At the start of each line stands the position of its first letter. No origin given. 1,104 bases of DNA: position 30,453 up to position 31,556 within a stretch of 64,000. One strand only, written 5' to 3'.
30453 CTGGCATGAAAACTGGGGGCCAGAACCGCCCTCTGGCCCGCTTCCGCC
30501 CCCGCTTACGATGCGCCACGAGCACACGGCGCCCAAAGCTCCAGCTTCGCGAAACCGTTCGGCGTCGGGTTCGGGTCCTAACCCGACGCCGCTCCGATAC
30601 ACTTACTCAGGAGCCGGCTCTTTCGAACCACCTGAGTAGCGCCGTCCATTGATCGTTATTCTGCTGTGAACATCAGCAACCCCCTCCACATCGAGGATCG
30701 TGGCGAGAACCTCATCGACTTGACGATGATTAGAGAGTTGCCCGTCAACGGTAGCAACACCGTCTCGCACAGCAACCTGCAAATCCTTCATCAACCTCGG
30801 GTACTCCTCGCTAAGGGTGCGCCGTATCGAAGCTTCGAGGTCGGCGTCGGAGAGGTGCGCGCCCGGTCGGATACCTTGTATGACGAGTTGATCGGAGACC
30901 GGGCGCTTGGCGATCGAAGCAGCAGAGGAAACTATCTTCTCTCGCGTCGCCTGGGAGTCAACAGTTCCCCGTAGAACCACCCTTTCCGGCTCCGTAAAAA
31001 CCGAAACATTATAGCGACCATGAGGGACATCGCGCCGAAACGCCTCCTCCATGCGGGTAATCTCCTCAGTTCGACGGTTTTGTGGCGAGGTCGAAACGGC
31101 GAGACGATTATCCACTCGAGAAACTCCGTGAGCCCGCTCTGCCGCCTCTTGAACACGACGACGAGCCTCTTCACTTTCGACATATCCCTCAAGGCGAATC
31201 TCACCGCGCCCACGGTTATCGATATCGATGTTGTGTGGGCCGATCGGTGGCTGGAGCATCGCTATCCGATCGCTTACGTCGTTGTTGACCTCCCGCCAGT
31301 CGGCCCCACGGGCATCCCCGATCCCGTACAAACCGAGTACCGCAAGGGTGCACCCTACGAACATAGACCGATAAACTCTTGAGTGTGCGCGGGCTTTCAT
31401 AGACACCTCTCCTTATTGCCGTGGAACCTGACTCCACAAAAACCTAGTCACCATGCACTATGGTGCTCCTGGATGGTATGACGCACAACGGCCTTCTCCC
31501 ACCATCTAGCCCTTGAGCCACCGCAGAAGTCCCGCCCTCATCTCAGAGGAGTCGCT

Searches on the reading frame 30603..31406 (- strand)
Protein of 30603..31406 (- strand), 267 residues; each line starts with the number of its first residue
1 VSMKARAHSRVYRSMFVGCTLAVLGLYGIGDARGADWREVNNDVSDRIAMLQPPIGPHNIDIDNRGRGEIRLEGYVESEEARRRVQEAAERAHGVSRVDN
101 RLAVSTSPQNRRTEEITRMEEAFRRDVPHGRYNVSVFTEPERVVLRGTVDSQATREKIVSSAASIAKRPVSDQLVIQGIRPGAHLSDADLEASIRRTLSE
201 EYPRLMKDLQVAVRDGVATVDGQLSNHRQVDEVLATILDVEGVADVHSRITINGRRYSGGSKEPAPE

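Call 8: search_protein_families(library=ncbifam, proteins=[window:30603-31406:-])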
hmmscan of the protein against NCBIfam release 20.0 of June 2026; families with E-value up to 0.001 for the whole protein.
window:30603-31406:- (267 aa): 3 families
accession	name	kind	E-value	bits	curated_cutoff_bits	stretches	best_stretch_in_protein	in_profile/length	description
NF008399.0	PRK11198.1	equivalog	3.5e-10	40.5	134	0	188-254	25-90/149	peptidoglycan-binding protein LysM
NF007858.0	PRK10568.1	equivalog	1.7e-09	37.6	174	1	133-252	81-204/206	molecular chaperone OsmY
NF051434.1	ArfA_OmpATb_N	equivalog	1.2e-08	35.2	81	0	134-250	2-112/114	channel-forming protein ArfA/OmpATb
